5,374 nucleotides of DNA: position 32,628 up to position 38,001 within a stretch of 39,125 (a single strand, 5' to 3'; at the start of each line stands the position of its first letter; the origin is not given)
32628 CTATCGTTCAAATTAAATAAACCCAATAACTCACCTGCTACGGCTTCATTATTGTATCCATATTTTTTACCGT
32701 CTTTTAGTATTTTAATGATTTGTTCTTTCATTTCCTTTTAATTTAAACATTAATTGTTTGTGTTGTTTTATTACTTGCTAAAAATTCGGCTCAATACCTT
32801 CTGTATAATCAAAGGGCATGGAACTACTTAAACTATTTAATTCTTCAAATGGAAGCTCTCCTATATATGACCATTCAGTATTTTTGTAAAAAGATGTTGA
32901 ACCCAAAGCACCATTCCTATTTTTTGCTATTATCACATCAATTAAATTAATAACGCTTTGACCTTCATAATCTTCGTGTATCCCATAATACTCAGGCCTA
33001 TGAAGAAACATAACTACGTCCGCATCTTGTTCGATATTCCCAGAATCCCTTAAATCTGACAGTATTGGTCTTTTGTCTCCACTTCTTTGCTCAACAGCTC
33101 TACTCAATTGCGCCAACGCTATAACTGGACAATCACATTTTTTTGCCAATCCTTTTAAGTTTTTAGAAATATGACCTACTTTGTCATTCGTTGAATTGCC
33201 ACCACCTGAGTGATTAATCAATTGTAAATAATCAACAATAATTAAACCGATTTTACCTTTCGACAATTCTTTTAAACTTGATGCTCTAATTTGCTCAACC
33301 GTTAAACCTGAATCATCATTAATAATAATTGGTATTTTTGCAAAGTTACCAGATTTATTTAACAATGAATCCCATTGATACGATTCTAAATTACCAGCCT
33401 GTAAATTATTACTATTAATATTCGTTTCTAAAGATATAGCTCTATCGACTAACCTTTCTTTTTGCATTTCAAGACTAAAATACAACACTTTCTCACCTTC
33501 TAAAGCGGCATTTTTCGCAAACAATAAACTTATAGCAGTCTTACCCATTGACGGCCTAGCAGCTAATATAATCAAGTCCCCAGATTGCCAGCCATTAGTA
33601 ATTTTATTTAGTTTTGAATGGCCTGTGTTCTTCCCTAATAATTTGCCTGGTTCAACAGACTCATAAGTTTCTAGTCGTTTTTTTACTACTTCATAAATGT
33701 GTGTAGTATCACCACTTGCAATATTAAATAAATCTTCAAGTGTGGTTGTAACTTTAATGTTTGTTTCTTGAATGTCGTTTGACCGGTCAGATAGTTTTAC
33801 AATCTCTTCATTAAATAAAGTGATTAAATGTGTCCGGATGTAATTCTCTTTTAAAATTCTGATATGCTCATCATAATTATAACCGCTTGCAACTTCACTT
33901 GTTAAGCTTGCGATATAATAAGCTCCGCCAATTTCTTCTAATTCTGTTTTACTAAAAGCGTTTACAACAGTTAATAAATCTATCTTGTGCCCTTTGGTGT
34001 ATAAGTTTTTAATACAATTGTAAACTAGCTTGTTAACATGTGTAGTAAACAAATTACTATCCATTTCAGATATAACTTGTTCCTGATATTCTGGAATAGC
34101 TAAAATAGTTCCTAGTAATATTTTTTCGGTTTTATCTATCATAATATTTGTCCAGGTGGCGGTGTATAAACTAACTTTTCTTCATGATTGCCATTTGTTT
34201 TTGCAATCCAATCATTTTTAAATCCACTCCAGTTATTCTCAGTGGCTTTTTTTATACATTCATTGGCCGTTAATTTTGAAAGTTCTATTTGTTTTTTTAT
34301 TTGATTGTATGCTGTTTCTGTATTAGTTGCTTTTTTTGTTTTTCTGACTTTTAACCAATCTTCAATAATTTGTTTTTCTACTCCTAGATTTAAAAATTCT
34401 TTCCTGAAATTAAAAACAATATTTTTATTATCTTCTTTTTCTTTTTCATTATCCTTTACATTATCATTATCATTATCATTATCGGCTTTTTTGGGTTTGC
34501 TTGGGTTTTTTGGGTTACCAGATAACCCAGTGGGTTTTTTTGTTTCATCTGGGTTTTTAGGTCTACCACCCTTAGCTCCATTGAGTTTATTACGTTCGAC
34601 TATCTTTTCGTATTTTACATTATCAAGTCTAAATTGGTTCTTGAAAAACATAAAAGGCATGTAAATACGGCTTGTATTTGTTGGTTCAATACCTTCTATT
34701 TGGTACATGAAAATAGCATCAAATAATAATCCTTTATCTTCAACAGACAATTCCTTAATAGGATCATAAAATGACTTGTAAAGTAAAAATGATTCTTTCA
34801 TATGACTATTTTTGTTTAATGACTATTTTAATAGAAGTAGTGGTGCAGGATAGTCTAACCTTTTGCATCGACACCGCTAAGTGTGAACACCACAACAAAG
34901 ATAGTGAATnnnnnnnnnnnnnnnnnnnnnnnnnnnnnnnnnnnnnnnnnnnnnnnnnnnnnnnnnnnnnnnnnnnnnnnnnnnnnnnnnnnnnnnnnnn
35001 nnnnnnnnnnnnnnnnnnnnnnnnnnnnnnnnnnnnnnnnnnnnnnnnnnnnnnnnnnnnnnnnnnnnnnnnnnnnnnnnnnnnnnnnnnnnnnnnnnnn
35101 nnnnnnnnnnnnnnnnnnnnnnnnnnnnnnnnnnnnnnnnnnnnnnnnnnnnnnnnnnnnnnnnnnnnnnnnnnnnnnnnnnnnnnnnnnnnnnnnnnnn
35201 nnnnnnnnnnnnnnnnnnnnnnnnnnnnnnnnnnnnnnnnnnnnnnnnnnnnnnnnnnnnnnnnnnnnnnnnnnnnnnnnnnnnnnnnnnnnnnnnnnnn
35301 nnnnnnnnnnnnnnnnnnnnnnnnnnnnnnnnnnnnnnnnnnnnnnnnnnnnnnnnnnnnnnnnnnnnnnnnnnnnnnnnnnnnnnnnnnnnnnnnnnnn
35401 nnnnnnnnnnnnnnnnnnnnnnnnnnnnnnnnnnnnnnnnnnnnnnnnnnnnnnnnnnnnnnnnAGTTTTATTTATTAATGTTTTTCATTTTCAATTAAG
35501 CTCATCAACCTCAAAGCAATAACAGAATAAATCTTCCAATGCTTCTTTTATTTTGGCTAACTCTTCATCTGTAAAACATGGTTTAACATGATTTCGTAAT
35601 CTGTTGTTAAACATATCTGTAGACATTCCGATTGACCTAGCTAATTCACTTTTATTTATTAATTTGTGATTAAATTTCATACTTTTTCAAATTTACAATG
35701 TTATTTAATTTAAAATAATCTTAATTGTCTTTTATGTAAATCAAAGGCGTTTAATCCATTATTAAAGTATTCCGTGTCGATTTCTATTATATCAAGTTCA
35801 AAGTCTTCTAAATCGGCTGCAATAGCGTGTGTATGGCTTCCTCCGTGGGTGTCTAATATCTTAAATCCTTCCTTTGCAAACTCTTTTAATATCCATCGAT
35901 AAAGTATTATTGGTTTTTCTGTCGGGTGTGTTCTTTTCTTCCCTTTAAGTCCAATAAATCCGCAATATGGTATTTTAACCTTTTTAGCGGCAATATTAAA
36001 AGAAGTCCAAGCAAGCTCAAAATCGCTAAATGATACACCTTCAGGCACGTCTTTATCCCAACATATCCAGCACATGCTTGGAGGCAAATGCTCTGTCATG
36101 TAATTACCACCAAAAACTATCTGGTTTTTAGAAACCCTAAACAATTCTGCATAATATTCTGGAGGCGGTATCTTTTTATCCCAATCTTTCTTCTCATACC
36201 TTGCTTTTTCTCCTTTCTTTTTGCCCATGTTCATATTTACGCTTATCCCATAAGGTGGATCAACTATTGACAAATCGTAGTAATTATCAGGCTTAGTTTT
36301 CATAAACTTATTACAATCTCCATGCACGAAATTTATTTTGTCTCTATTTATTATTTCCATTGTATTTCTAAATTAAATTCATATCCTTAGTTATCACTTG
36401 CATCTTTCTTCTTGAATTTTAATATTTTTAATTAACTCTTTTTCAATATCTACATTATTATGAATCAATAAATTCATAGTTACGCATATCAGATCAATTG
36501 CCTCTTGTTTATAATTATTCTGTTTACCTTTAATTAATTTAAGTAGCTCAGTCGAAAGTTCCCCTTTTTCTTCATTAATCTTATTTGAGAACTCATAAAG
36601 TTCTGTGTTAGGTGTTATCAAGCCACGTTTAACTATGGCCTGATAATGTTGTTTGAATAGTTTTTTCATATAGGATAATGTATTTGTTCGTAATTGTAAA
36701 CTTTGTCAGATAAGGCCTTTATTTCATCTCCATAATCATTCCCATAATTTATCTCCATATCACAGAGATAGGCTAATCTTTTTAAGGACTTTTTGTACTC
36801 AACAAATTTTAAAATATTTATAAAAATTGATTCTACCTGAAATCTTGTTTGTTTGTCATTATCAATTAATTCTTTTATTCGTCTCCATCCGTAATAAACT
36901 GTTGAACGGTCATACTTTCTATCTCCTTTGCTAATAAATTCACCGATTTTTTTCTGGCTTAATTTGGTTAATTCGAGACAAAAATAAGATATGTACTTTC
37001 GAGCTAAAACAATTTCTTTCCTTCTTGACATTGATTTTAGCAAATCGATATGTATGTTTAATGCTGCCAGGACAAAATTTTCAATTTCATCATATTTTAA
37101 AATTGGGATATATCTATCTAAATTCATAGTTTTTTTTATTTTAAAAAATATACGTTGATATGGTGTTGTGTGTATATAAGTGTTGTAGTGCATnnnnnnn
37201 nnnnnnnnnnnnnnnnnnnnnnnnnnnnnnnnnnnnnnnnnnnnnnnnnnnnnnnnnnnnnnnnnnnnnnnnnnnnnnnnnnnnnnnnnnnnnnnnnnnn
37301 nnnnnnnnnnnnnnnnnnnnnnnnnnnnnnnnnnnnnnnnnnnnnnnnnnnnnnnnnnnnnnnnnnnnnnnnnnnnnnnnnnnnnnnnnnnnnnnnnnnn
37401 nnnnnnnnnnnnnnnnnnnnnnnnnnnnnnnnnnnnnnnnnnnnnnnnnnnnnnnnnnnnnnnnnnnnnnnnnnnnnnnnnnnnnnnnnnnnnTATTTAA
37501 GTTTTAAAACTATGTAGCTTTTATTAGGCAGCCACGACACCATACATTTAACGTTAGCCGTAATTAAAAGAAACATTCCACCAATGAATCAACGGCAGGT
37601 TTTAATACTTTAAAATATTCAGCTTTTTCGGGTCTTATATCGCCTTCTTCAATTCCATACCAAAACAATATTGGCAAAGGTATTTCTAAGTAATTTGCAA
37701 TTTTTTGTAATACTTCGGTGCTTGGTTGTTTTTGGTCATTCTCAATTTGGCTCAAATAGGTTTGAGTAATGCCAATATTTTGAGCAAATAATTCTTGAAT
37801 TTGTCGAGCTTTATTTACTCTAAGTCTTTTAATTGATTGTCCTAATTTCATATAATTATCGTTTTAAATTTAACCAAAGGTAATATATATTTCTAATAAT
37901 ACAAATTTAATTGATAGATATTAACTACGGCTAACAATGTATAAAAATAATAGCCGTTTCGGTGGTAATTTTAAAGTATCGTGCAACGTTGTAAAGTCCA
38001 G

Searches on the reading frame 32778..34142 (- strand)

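Call 44: search_protein_families(library=phrogs, proteins=[window:32778-34142:-], max_evalue=0.001)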
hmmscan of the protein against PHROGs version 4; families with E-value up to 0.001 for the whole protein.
window:32778-34142:- (454 aa): 8 families
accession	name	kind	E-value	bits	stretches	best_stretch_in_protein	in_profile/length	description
phrog_19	-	DNA, RNA and nucleotide metabolism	3.2e-103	347.7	1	4-419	162-568/621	DnaB-like replicative helicase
phrog_243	-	DNA, RNA and nucleotide metabolism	3.7e-49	168.1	1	175-415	22-249/273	DnaB-like replicative helicase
phrog_11530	-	unknown function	3.3e-39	135.6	1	272-415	6-143/184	-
phrog_239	-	DNA, RNA and nucleotide metabolism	6.9e-32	112.3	1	164-417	334-586/801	DNA primase/helicase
phrog_5482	-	unknown function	4.7e-09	36.4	1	162-411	21-278/341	-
phrog_19347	-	unknown function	2.6e-07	31.9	1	364-397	1-34/79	-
phrog_23150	-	unknown function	5.6e-05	23.8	1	23-209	31-215/217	-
phrog_97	-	other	0.00065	20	0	172-267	51-156/506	UvsX-like recombinase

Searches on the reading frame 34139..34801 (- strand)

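Call 44: search_protein_families(library=phrogs, proteins=[window:34139-34801:-], max_evalue=0.001)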
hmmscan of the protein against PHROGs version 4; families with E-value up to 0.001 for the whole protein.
window:34139-34801:- (220 aa): 6 families
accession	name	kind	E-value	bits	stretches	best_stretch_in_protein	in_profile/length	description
phrog_16304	-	unknown function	1.7e-23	84.8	1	1-178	3-190/244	-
phrog_6451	-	DNA, RNA and nucleotide metabolism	3.4e-19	70.6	1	51-207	75-246/272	primosomal protein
phrog_678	-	DNA, RNA and nucleotide metabolism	1.8e-17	64.9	1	71-207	148-292/346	replication initiation O-like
phrog_19415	-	unknown function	1.1e-10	42.9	1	2-124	5-135/224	-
phrog_15768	-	unknown function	1.4e-10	42.6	1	1-127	1-122/228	-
phrog_12556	-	DNA, RNA and nucleotide metabolism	8.4e-09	36.4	1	101-203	202-306/347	replication initiation protein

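Call 106: search_protein_families(library=ncbifam, proteins=[window:34139-34801:-], max_evalue=0.01)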
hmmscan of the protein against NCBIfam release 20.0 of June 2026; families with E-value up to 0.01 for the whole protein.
window:34139-34801:- (220 aa): 0 families

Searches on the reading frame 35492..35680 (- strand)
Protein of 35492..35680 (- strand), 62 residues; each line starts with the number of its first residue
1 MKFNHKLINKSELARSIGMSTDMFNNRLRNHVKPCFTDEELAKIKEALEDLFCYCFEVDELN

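Call 102: search_protein_families(library=pfam, proteins=[window:35492-35680:-], max_evalue=0.01)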
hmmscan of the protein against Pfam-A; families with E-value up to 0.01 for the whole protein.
window:35492-35680:- (62 aa): 1 family
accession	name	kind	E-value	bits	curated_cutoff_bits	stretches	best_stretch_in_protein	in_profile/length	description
PF16476.10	DUF5053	-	0.0047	17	26.6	1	25-51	34-60/71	Domain of unknown function (DUF5053)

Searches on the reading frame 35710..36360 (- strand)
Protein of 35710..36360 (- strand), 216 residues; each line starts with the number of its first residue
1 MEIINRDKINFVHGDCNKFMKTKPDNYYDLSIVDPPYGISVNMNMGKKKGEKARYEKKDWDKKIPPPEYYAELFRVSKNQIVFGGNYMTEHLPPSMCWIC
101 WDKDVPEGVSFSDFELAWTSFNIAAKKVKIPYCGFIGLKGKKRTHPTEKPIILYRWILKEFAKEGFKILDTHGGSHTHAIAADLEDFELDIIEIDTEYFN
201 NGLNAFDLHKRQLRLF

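Call 44: search_protein_families(library=phrogs, proteins=[window:35710-36360:-], max_evalue=0.001)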
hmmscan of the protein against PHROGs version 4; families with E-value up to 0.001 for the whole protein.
window:35710-36360:- (216 aa): 7 families
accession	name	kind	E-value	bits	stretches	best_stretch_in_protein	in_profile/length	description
phrog_23224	-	other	8.2e-28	98.6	1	10-212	69-298/305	DNA methyltransferase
phrog_67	-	other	3.5e-27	96.8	1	7-200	122-337/743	DNA methyltransferase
phrog_498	-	other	1.5e-09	37.9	1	140-199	354-413/633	DNA methyltransferase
phrog_18293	-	other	5.2e-09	37.1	1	141-210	42-111/119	methyltransferase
phrog_3008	-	other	1.3e-08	35.4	1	140-200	145-205/244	DNA methyltransferase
phrog_6025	-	other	3.4e-05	24.6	1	4-79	7-75/192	DNA methyltransferase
phrog_12862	-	unknown function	0.00051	20.9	0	9-40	3-34/149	-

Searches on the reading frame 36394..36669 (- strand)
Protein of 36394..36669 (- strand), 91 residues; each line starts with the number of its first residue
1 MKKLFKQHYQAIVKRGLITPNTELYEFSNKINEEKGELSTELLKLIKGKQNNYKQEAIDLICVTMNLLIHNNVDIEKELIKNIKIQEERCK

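Call 102: search_protein_families(library=pfam, proteins=[window:36394-36669:-], max_evalue=0.01)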
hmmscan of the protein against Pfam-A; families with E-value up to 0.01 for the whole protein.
window:36394-36669:- (91 aa): 1 family
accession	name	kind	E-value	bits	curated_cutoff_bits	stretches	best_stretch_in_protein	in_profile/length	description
PF01503.22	PRA-PH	-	0.00075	20.3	21.3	1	25-77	25-77/86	Phosphoribosyl-ATP pyrophosphohydrolase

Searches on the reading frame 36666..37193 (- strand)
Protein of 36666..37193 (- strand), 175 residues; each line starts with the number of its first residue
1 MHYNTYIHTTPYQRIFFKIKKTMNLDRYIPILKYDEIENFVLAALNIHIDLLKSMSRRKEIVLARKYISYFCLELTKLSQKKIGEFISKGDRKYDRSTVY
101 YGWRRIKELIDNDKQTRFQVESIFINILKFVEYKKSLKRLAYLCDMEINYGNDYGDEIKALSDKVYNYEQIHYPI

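Call 44: search_protein_families(library=phrogs, proteins=[window:36666-37193:-], max_evalue=0.001)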
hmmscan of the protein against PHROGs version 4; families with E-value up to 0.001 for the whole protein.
window:36666-37193:- (175 aa): 2 families
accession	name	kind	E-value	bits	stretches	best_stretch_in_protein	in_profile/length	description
phrog_16091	-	unknown function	9.7e-08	33.3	1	30-134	8-110/131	-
phrog_10398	-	unknown function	0.00071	20.7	0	132-175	11-54/66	-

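Call 76: search_protein_families(library=pfam, proteins=[window:36666-37193:-], max_evalue=0.01)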
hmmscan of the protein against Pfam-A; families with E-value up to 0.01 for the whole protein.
window:36666-37193:- (175 aa): 1 family
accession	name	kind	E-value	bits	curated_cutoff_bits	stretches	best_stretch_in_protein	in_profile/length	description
PF08299.17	Bac_DnaA_C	-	3.9e-12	46.5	31.5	1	35-106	2-69/69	Bacterial dnaA protein helix-turn-helix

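Call 106: search_protein_families(library=ncbifam, proteins=[window:36666-37193:-], max_evalue=0.01)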
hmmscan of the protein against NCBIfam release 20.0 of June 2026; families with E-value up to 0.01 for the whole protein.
window:36666-37193:- (175 aa): 3 families
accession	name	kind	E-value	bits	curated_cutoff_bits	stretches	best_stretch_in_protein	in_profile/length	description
TIGR00362.1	DnaA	equivalog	1.6e-13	50.6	343.9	1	32-123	346-433/437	chromosomal replication initiator protein DnaA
NF001154.0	PRK00149.3-3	equivalog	1.6e-07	30.7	410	1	32-129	366-460/462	chromosomal replication initiator protein DnaA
NF009087.0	PRK12422.1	equivalog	6.4e-05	22.3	657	1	52-136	372-449/455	chromosomal replication initiator protein DnaA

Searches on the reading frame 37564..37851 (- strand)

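Call 102: search_protein_families(library=pfam, proteins=[window:37564-37851:-], max_evalue=0.01)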
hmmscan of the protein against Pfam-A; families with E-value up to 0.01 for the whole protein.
window:37564-37851:- (95 aa): 4 families
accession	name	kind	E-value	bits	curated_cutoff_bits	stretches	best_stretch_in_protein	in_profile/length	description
PF01381.28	HTH_3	-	5.3e-13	49.2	23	1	7-61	1-54/55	Helix-turn-helix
PF12844.13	HTH_19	-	1.1e-08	35.3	30.2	1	4-59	1-55/64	Helix-turn-helix domain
PF13560.12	HTH_31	-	2.8e-06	28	27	1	3-57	2-56/64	Helix-turn-helix domain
PF13443.12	HTH_26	-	0.00026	21.6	22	1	19-57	14-52/63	Cro/C1-type HTH DNA-binding domain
